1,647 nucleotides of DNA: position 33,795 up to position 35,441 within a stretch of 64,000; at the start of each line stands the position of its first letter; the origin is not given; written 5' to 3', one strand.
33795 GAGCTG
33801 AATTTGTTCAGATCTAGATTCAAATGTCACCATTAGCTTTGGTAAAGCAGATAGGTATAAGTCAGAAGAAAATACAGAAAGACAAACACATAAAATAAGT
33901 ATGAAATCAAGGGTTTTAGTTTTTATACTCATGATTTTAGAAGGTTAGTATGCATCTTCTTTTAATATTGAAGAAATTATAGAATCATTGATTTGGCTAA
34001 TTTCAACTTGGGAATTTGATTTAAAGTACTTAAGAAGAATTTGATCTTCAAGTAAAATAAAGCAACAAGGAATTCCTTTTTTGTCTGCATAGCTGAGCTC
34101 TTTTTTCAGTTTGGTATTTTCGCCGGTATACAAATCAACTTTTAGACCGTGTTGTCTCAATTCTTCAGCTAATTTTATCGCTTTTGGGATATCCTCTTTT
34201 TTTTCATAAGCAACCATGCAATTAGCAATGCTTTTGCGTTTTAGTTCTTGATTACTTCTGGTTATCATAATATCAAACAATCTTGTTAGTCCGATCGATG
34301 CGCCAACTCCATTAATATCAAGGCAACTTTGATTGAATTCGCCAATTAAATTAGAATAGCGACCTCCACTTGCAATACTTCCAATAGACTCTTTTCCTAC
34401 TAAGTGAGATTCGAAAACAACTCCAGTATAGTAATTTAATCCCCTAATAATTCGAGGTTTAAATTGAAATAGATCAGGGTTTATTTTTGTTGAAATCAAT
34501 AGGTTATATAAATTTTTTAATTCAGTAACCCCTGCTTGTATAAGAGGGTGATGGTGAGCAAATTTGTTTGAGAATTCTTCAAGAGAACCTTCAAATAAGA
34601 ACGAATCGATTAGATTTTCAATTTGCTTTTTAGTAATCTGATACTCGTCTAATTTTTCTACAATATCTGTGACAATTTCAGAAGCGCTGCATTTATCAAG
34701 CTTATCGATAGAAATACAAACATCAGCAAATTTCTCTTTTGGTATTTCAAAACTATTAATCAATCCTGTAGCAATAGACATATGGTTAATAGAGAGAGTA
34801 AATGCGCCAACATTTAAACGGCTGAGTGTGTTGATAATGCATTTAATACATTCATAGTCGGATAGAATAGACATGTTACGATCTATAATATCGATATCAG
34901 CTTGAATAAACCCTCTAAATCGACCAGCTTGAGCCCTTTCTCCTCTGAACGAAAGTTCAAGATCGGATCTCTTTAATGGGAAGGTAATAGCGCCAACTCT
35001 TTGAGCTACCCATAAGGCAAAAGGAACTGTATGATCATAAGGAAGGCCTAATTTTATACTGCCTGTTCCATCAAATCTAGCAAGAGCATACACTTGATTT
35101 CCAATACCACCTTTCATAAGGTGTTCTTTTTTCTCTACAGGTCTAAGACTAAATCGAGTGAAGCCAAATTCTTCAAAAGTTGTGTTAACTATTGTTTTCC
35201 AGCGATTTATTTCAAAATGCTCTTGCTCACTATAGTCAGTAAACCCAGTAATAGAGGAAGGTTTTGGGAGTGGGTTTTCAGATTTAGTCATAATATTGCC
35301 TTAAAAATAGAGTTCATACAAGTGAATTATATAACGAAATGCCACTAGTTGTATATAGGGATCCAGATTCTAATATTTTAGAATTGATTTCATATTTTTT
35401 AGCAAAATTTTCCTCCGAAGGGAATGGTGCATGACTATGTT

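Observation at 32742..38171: Tight operon of HAAAP permease, MIO ammonia-lyase, archaeal/eukaryal-type HisRS and MFS exporter directly upstream of copN: candidate undescribed histidine-centred system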

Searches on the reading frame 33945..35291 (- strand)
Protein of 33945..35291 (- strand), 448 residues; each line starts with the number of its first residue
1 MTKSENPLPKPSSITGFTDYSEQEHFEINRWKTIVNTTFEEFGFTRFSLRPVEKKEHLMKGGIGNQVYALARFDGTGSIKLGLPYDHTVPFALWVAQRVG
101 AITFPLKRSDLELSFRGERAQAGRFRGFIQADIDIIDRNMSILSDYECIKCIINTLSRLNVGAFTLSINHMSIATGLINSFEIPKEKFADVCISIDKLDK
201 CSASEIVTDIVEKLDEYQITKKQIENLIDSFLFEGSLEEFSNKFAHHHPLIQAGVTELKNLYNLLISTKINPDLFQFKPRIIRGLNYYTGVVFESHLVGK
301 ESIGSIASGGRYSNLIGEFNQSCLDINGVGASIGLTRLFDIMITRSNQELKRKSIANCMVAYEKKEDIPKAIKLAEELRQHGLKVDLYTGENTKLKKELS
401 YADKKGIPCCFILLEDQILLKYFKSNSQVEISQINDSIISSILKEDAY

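Call 3: search_protein_families(library=pfam, proteins=[window:33945-35291:-])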
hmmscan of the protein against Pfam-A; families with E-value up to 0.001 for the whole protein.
window:33945-35291:- (448 aa): 2 families
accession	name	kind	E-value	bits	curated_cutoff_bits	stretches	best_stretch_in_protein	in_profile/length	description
PF13393.11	tRNA-synt_His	-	1.3e-22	80.9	25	1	16-338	1-308/308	Histidyl-tRNA synthetase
PF03129.25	HGTP_anticodon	-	2.4e-07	31.3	21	1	367-413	14-59/94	Anticodon binding domain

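Call 4: search_protein_families(library=ncbifam, proteins=[window:33945-35291:-])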
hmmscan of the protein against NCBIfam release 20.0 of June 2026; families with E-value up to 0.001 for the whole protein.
window:33945-35291:- (448 aa): 18 families
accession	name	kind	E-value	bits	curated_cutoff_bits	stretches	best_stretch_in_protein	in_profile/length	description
TIGR00442.1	hisS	equivalog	5e-75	253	286.75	1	13-431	2-404/406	histidine--tRNA ligase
NF009085.0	PRK12420.1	equivalog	3.1e-58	198.1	540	1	14-419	7-400/426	histidine--tRNA ligase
TIGR00443.1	hisZ_biosyn_reg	equivalog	8.5e-36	123.6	271.65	1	27-341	10-311/314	ATP phosphoribosyltransferase regulatory subunit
NF008936.0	PRK12292.1-3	equivalog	9.6e-28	97.1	492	1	33-419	27-397/406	ATP phosphoribosyltransferase regulatory subunit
NF008942.0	PRK12292.2-5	equivalog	1.4e-25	89.8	643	1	15-418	13-400/434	ATP phosphoribosyltransferase regulatory subunit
NF008940.0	PRK12292.2-3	equivalog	1.1e-23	83.7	450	1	35-407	27-385/404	ATP phosphoribosyltransferase regulatory subunit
NF008941.0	PRK12292.2-4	equivalog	1.4e-23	83.5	447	1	81-387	76-362/393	ATP phosphoribosyltransferase regulatory subunit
NF008938.0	PRK12292.1-6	equivalog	1.2e-22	80.4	833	1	72-408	68-385/420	ATP phosphoribosyltransferase regulatory subunit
NF008953.0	PRK12295.1-6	equivalog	3.5e-15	55.8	384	1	251-339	289-376/384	ATP phosphoribosyltransferase regulatory subunit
NF008939.0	PRK12292.2-1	equivalog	6.7e-15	54.7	335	1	129-387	120-364/391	ATP phosphoribosyltransferase regulatory subunit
NF008935.0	PRK12292.1-1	equivalog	6.1e-11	41.9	350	1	129-392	122-358/382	ATP phosphoribosyltransferase regulatory subunit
NF009086.0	PRK12421.1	equivalog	6.4e-11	41.8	318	1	141-386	136-359/389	ATP phosphoribosyltransferase regulatory subunit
NF008950.0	PRK12295.1-3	equivalog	6.1e-08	32.4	492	1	267-345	306-381/387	ATP phosphoribosyltransferase regulatory subunit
NF008937.0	PRK12292.1-4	equivalog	4.6e-07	29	693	1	139-322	134-308/395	ATP phosphoribosyltransferase regulatory subunit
NF008952.0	PRK12295.1-5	equivalog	1e-06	28.2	360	1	242-330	259-347/363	ATP phosphoribosyltransferase regulatory subunit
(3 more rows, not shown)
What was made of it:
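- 33945..35291 (-): Full-length class IIa histidyl-tRNA synthetase of the eukaryal/archaeal-like type, 448 aa. TIGR00442 scores 253 bits, below its cut-off of 286.75 (calls 3, 4).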

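Call 8: search_solved_structures(query=window:33945-35291:-, max_evalue=0.001, show_alignments=2)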
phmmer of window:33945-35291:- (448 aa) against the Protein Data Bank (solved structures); distinct sequences matched with E-value up to 0.001: 20.
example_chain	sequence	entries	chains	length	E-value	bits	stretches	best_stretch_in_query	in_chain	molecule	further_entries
3net_A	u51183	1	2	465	8e-57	196.3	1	13-432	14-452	Histidyl-tRNA synthetase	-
6nhi_A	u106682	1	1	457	3.3e-44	154.8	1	82-418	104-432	Histidine--tRNA ligase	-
4g84_A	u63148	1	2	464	2.7e-43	151.7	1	16-423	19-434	Histidine--tRNA ligase, cytoplasmic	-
4phc_A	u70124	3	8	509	3.6e-43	151.3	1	16-423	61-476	Histidine--tRNA ligase, cytoplasmic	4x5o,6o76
4g85_A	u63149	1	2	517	3.8e-43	151.3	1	16-423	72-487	Histidine-tRNA ligase, cytoplasmic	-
5w6m_A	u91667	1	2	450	9.6e-43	149.9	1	16-423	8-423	Histidine--tRNA ligase, cytoplasmic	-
3hri_A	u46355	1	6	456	8.1e-20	74.4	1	33-413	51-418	Histidyl-tRNA synthetase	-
3hrk_A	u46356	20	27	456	2.7e-17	66.1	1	34-409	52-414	Histidyl-tRNA synthetase | Histidyl-tRNA synthetase, putative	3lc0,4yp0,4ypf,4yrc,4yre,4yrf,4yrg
1wu7_A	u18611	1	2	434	1.7e-13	53.6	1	13-413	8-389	Histidyl-tRNA synthetase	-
5e3i_A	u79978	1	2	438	1e-11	47.7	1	247-416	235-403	Histidine--tRNA ligase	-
3od1_A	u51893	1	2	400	2.5e-11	46.4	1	74-383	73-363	ATP phosphoribosyltransferase regulatory subunit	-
2el9_A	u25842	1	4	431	4.4e-11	45.6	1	275-419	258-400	Histidyl-tRNA synthetase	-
1kmm_A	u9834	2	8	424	6e-11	45.2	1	275-419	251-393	HISTIDYL-TRNA SYNTHETASE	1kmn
1htt_A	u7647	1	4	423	6e-11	45.2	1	275-419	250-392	HISTIDYL-TRNA SYNTHETASE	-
4e51_A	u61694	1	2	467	2e-10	43.4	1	113-418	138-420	Histidine--tRNA ligase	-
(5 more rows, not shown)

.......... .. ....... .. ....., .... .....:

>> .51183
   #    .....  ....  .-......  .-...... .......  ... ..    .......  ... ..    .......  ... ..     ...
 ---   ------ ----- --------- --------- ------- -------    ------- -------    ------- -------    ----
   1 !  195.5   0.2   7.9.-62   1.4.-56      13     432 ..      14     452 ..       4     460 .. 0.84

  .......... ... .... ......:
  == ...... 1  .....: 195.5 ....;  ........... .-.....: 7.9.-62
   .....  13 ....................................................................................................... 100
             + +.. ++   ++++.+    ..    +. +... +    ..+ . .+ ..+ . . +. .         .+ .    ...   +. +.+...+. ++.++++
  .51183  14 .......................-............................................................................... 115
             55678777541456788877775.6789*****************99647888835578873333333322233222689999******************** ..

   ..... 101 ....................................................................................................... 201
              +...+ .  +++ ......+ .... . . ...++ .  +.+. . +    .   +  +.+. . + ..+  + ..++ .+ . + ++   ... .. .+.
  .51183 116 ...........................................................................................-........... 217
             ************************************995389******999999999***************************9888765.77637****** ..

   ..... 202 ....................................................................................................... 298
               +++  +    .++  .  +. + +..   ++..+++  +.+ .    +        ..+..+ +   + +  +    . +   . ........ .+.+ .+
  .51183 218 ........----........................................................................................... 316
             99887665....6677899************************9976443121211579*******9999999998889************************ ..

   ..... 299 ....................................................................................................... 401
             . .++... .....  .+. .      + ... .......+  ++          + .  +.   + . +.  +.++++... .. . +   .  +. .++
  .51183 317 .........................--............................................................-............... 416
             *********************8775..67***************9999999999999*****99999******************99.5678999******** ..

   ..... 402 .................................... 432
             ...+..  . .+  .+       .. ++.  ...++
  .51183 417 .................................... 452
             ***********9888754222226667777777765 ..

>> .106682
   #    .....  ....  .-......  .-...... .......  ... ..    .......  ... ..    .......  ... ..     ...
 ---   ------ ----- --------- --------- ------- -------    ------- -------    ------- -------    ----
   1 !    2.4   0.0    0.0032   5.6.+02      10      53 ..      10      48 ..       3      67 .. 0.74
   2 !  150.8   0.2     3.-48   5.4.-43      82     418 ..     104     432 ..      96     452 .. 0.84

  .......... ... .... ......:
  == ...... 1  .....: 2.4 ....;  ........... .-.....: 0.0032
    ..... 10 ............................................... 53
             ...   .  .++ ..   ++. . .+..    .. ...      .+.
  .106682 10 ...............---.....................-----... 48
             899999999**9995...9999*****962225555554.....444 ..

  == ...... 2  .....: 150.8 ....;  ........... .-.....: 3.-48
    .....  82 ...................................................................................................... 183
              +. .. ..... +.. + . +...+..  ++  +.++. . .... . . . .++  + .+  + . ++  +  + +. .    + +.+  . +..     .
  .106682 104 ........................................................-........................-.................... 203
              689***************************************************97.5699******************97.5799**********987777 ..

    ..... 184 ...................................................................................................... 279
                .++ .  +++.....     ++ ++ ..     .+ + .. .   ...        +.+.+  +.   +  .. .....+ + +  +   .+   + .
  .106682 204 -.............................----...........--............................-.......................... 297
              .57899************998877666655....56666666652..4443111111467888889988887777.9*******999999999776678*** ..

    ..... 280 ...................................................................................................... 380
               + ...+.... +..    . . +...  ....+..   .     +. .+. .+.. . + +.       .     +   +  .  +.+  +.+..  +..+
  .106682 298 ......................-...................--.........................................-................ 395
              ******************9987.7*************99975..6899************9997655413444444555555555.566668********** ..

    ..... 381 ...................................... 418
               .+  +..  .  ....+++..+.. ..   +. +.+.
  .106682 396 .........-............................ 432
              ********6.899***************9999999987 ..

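Call 10: find_homologous_proteins(query=window:33945-35291:-, max_evalue=1e-10)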
Query window:33945-35291:- (448 aa): 5880 proteins with E <= 1e-10 among 8000 candidates; the best 120 are listed.
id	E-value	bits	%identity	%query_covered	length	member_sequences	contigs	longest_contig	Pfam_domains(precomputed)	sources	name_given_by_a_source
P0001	1.9e-297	1004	100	100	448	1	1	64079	PF13393.12,PF03129.26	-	-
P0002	2.6e-121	424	46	96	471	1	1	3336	PF13393.12,PF03129.26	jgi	jgi:histidyl-tRNA synthetase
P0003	5.9e-114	399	46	97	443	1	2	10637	PF13393.12,PF03129.26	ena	-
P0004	5.1e-109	383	44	95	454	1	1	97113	PF13393.12,PF03129.26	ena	-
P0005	8.3e-109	383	42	97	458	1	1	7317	PF13393.12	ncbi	-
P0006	7.9e-100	353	41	95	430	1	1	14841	PF13393.12,PF03129.26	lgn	-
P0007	4.8e-98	347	42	95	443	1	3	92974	PF13393.12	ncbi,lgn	-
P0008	1.1e-97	346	41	98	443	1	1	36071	PF13393.12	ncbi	-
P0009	1.5e-94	335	40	98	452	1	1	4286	PF13393.12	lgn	-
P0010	5.2e-94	334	40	91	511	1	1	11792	PF13393.12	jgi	jgi:histidyl-tRNA synthetase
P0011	3.3e-93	331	40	96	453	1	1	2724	PF13393.12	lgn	-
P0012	5.6e-93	330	40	95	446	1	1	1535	PF13393.12,PF03129.26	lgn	-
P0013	2.6e-92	328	41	96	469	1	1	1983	PF13393.12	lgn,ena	-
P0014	2.7e-92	328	39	96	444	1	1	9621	PF13393.12,PF03129.26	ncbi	-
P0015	3.5e-92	328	41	95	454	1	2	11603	PF13393.12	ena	-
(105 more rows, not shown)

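Call 11: find_encoding_contigs(protein=P0001, flank=10000, max_places=3)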
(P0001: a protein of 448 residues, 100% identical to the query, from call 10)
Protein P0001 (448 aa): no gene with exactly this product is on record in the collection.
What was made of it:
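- On Histidine--tRNA ligase (class IIa HisRS, TIGR00442): Only one 64-kb contig is available, and the protein is not on record elsewhere (call 11).
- The rest of the genome is unavailable, so a second hisS cannot be excluded (call 11).
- Tried and rejected: Looking up the window's own contig to reach the rest of the genome failed, because the protein is not on record (call 11).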

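Call 12: find_encoding_contigs(protein=P0004, flank=8000, max_places=2)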
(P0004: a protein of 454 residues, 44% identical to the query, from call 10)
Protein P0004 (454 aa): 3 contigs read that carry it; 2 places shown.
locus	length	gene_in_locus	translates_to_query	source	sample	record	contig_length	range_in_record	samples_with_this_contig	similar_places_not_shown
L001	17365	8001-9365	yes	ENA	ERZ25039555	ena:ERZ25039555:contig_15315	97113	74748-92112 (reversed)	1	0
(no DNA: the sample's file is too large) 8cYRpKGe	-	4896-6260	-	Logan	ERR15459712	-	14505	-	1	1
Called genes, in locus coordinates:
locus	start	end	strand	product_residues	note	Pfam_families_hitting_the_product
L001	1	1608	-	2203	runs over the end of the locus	?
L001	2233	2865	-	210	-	PF02525:Flavodoxin_2, PF03358:FMN_red (weak)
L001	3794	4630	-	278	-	PF19798:Sulfotransfer_5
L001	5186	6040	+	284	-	-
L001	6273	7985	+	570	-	PF00221:Lyase_aromatic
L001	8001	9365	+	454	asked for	PF13393:tRNA-synt_His, PF03129:HGTP_anticodon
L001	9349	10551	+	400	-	PF00083:Sugar_tr, PF07690:MFS_1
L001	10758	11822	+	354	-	PF13393:tRNA-synt_His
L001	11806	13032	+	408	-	PF00815:Histidinol_dh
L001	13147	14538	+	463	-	PF04389:Peptidase_M28 (weak), PF01546:Peptidase_M20, PF07687:M20_dimer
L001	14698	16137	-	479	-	PF00646:F-box (weak), PF12937:F-box-like (weak)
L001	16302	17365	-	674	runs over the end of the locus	-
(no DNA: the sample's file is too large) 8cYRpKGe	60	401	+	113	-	PF04020:Phage_holin_4_2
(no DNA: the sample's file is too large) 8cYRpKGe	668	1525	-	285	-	PF19798:Sulfotransfer_5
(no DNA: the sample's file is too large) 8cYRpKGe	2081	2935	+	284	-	-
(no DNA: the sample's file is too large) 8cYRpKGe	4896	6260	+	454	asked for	PF13393:tRNA-synt_His, PF03129:HGTP_anticodon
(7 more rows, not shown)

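Call 13: find_encoding_contigs(protein=P0003, flank=8000, max_places=2)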
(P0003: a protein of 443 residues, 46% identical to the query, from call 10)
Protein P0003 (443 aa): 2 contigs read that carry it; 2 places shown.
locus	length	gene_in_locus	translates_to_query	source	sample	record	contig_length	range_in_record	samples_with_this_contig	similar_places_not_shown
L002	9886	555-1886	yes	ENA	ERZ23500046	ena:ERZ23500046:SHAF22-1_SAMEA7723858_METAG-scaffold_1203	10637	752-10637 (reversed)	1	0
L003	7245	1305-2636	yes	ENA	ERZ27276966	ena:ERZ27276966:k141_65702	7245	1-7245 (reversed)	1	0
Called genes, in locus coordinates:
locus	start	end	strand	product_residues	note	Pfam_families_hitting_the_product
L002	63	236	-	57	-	-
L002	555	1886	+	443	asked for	PF13393:tRNA-synt_His, PF03129:HGTP_anticodon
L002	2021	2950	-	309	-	PF00892:EamA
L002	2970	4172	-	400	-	PF00815:Histidinol_dh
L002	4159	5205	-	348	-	PF13393:tRNA-synt_His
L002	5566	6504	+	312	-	-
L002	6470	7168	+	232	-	-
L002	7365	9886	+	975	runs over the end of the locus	-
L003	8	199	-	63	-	-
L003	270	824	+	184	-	PF13302:Acetyltransf_3, PF13420:Acetyltransf_4, PF00583:Acetyltransf_1, PF13508:Acetyltransf_7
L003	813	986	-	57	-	-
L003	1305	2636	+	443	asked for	PF13393:tRNA-synt_His, PF03129:HGTP_anticodon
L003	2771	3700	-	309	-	PF00892:EamA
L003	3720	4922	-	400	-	PF00815:Histidinol_dh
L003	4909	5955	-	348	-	PF13393:tRNA-synt_His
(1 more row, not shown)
